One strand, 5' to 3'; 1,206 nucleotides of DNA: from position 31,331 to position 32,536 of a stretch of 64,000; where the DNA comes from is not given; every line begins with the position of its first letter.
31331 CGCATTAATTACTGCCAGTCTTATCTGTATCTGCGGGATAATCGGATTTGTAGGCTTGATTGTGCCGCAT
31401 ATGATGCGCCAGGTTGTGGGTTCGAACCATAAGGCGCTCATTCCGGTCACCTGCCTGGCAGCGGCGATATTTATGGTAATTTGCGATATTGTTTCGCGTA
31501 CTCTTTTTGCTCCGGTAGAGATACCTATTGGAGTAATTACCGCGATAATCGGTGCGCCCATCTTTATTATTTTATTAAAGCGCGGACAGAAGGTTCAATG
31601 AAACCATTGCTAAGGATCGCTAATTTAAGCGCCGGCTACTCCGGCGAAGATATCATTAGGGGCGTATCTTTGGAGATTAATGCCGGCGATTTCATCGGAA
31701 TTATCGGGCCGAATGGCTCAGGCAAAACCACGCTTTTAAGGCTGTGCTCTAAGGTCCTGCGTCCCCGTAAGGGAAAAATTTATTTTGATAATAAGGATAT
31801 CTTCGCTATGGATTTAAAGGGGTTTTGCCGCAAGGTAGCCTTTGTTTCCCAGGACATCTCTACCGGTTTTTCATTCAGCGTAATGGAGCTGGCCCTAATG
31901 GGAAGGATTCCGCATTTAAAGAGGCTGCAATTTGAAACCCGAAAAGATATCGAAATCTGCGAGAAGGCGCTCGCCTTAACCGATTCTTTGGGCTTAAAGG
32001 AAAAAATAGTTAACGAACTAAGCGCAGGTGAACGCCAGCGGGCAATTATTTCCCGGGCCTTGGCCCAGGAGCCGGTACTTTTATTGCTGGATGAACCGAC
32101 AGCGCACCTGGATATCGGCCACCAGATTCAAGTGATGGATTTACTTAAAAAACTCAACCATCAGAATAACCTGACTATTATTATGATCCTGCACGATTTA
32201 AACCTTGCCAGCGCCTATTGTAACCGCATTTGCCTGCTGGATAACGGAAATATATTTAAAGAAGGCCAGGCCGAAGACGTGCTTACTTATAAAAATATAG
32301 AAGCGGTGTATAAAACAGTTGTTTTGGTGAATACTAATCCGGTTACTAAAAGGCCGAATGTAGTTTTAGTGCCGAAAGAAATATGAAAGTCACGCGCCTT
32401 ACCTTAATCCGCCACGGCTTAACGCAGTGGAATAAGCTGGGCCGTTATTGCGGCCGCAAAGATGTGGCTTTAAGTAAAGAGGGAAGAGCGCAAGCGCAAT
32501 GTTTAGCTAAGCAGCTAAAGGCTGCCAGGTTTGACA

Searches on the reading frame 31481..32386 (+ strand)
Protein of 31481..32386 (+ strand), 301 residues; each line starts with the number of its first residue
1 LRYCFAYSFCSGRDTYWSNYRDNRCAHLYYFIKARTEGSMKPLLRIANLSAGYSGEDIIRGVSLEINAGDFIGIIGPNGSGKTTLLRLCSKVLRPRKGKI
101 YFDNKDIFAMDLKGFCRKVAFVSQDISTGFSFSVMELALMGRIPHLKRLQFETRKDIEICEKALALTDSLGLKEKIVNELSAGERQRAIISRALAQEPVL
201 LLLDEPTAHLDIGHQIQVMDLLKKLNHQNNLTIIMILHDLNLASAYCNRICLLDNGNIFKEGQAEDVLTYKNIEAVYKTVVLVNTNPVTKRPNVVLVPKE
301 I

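Call 17: search_protein_families(library=pfam, proteins=[window:31481-32386:+], max_evalue=0.001)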
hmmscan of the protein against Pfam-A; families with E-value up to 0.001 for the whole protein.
window:31481-32386:+ (301 aa): 5 families
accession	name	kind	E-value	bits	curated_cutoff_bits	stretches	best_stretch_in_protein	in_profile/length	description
PF00005.33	ABC_tran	-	2.5e-28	99.8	25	1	60-208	2-137/137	ABC transporter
PF13304.12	AAA_21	-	4.2e-08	34.1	27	0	72-88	2-18/304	AAA domain, putative AbiEii toxin, Type IV TA system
PF02463.25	SMC_N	-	6.2e-06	26.2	40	0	99-236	110-197/220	RecF/RecN/SMC N terminal domain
PF13175.12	AAA_15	-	2.9e-05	24.3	32.1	0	71-114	25-72/374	AAA ATPase domain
PF13555.12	AAA_29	-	0.00036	20.7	27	1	63-101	16-53/61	P-loop containing region of AAA domain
